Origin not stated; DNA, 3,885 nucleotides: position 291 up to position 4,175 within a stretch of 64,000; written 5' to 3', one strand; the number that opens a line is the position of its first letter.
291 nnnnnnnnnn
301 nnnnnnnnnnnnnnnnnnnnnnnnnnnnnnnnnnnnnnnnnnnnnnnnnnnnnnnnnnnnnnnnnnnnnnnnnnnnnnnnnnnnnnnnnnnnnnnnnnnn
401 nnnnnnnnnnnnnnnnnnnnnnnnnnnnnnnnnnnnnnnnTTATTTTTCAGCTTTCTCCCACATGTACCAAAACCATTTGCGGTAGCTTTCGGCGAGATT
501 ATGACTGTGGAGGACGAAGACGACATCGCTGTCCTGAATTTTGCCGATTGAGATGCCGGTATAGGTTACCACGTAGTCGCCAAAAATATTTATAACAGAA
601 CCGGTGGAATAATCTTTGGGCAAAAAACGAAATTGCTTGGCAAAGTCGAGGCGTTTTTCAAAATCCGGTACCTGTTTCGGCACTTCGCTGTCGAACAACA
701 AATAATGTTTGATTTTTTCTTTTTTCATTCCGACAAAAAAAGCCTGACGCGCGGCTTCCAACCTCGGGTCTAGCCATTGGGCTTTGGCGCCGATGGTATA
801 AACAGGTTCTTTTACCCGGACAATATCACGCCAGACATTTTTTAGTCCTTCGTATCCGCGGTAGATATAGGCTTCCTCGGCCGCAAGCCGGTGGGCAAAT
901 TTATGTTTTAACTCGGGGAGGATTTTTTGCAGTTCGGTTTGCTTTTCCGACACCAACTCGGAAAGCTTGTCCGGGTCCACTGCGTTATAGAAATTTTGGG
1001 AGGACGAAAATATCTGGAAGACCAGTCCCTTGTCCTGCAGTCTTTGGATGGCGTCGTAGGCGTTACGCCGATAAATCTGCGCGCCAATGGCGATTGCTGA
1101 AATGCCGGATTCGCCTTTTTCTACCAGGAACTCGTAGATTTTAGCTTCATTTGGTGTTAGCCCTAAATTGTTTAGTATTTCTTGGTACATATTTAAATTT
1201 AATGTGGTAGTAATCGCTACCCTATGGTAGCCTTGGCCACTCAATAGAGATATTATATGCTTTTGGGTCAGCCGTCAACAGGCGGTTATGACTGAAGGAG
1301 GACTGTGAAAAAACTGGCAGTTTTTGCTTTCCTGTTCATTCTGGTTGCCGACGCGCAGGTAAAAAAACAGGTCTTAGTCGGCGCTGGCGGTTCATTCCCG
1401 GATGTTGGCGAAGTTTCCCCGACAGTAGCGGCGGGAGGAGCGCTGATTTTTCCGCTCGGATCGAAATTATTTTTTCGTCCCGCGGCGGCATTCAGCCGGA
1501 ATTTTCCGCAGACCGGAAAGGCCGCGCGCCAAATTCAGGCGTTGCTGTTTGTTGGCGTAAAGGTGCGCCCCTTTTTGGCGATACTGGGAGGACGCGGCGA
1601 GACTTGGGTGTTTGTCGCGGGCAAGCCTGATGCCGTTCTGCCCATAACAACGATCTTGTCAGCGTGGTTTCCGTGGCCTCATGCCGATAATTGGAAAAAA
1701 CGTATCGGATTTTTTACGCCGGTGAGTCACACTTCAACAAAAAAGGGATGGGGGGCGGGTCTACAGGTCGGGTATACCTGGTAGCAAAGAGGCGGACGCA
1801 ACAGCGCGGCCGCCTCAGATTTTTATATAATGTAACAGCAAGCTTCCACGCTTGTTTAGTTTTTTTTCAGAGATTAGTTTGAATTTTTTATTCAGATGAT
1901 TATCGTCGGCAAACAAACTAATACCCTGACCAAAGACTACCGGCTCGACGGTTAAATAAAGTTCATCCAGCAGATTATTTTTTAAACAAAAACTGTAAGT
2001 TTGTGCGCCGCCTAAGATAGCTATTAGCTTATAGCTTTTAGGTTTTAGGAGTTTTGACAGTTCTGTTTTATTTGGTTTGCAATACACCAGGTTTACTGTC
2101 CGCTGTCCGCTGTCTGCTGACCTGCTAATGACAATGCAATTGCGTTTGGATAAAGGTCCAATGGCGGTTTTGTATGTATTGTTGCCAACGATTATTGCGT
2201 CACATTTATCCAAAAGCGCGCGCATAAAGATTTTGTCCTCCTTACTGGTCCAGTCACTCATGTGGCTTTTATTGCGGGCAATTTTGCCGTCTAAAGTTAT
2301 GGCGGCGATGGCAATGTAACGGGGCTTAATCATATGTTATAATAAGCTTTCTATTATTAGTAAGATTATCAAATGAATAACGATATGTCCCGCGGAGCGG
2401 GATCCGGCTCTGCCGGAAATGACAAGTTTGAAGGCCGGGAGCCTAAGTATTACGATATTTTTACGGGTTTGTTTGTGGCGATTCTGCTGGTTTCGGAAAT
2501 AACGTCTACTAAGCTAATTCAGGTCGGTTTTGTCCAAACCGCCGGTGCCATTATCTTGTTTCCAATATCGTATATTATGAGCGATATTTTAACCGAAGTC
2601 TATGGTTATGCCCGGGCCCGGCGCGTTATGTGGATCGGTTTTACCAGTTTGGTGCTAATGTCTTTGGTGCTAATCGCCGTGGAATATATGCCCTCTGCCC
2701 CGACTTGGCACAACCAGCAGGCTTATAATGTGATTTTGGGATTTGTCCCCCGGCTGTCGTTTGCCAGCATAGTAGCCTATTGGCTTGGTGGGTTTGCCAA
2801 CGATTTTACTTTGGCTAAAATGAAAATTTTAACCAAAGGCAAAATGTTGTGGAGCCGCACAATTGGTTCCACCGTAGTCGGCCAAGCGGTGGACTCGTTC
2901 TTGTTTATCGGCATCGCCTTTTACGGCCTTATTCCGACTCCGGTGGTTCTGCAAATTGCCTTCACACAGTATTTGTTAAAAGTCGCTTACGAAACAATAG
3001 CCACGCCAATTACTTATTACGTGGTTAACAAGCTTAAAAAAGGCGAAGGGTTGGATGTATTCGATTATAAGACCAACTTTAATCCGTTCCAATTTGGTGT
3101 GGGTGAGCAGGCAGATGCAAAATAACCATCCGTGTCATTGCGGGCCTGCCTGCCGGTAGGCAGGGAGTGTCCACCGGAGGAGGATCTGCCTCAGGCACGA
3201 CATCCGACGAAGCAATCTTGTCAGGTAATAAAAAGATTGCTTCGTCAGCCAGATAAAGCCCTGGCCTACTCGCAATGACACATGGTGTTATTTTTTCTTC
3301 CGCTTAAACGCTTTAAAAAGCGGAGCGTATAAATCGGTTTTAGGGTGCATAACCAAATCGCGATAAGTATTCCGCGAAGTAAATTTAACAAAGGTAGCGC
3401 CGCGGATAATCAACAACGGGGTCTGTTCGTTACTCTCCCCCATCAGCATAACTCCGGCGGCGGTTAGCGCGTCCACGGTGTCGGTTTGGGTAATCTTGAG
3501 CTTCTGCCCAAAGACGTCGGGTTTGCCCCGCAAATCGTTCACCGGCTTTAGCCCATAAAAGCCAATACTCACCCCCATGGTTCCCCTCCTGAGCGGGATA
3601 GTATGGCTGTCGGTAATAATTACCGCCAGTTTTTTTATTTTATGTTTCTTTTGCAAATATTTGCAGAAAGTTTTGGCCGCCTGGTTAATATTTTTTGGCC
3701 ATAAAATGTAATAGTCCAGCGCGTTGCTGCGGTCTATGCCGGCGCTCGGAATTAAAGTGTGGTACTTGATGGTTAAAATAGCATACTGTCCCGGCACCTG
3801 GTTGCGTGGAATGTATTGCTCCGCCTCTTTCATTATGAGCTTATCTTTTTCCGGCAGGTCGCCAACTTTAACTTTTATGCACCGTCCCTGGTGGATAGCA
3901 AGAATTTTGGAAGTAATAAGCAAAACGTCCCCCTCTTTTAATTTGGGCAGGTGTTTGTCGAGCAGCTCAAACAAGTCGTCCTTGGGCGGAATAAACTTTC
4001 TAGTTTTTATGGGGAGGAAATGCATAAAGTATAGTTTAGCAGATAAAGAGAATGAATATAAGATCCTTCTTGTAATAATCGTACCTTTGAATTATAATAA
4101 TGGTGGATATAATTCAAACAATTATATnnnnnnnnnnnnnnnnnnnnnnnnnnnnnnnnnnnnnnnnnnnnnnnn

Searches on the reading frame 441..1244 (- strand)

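Call 15: search_protein_families(library=pfam, proteins=[window:441-1244:-], max_evalue=0.001)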
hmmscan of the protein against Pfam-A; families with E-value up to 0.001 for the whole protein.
window:441-1244:- (267 aa): 1 family
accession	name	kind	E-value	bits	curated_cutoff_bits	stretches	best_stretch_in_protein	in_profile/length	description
PF01978.25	TrmB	-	2e-13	50.4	25.6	1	24-91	1-67/68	Sugar-specific transcriptional regulator TrmB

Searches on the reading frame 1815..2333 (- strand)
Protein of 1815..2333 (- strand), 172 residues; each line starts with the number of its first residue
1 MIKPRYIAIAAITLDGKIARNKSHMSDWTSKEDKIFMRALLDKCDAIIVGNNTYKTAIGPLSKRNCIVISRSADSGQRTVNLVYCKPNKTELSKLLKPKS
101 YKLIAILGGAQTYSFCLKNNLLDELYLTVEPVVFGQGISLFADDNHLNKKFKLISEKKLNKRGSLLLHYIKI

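Call 66: search_protein_families(library=pfam, proteins=[window:1815-2333:-], max_evalue=0.001)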
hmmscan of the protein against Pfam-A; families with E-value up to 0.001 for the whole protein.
window:1815-2333:- (172 aa): 2 families
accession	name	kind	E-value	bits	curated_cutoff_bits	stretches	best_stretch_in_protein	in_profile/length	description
PF01872.23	RibD_C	-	1.9e-15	57.7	24.1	2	8-55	5-52/197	RibD C-terminal domain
PF00186.24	DHFR_1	-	3e-09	37.2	25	1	8-130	4-116/159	Dihydrofolate reductase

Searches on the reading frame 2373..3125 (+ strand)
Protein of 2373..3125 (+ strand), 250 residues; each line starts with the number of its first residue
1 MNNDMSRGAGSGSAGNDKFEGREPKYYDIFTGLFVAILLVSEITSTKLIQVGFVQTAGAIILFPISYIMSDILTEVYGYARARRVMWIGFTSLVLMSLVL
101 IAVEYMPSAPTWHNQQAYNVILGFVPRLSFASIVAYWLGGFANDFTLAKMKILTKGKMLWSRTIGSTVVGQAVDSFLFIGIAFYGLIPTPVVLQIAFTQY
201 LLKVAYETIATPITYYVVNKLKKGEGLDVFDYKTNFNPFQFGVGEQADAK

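Call 15: search_protein_families(library=pfam, proteins=[window:2373-3125:+], max_evalue=0.001)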
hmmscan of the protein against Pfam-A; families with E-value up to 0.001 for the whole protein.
window:2373-3125:+ (250 aa): 1 family
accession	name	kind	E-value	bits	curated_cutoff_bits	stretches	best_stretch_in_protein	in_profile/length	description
PF02592.20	Vut_1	-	1.5e-48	165.5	27.2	1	58-217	2-152/152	Putative vitamin uptake transporter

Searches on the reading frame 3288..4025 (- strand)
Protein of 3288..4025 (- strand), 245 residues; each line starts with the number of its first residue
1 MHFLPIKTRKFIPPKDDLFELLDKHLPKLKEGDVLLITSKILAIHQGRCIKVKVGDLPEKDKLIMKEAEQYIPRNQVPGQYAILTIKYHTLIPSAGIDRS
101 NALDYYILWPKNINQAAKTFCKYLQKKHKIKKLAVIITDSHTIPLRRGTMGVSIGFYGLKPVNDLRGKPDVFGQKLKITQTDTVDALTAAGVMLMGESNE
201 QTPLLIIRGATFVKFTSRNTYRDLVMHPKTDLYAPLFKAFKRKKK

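Call 15: search_protein_families(library=pfam, proteins=[window:3288-4025:-], max_evalue=0.001)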
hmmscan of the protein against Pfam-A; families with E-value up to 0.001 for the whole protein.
window:3288-4025:- (245 aa): 1 family
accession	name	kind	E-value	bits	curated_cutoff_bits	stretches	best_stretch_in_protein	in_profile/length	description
PF01996.21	F420_ligase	-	5.2e-37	127.9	25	1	11-209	6-218/218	F420-0:Gamma-glutamyl ligase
